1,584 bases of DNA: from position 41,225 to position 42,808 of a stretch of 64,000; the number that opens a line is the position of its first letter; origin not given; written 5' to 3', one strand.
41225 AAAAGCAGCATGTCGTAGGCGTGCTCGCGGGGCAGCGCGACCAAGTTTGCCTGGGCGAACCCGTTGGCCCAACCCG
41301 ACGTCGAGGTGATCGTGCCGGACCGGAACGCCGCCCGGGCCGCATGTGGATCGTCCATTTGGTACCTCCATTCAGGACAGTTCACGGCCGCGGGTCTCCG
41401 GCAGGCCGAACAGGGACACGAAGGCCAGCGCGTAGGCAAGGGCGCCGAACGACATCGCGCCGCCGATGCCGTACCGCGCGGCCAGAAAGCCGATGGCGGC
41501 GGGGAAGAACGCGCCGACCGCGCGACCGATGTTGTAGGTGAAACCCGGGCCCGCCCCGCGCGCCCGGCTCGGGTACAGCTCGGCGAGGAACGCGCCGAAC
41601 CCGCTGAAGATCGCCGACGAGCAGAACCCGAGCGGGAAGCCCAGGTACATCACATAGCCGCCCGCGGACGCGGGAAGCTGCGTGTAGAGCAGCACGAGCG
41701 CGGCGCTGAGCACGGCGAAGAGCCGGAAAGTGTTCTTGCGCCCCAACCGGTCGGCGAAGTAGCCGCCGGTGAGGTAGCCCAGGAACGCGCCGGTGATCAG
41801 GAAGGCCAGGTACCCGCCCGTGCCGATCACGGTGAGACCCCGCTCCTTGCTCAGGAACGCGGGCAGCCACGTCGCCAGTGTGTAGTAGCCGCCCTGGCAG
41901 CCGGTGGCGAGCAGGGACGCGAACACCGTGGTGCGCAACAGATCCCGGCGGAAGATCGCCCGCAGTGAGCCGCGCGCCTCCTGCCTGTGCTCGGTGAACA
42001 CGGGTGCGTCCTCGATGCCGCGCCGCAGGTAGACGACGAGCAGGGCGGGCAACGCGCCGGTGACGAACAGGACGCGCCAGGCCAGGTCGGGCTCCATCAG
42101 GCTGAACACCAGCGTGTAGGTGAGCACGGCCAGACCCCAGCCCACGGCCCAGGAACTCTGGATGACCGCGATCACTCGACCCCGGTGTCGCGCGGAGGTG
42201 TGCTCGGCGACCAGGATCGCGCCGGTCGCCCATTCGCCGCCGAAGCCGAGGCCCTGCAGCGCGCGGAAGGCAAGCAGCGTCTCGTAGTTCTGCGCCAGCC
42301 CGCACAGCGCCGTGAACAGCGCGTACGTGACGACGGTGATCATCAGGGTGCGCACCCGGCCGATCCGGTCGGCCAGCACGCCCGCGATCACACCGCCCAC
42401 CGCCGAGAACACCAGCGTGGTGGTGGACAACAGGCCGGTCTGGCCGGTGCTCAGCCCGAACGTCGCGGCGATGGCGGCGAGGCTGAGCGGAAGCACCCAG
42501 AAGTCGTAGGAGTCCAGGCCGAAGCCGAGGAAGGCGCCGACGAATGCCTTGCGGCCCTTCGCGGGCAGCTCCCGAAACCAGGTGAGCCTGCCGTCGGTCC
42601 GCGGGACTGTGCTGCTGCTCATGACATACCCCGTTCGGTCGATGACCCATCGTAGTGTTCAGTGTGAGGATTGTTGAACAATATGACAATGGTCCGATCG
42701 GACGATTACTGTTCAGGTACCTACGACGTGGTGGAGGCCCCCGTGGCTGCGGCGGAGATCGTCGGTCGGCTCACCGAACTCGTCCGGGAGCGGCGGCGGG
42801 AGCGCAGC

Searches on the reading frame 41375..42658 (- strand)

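Call 51: search_protein_families(library=pfam, proteins=[window:41375-42658:-], max_evalue=0.00001)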
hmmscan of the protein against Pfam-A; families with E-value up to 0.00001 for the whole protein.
window:41375-42658:- (428 aa): 3 families
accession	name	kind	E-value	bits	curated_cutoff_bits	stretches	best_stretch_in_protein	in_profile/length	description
PF07690.21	MFS_1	-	2.6e-43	148.7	33.4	2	43-296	2-261/347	Major Facilitator Superfamily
PF00083.30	Sugar_tr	-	6.9e-29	101.4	22.3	1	70-233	44-212/452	Sugar (and other) transporter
PF13347.12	MFS_2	-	6.6e-06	25.4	27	0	167-360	141-341/427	MFS/sugar transport protein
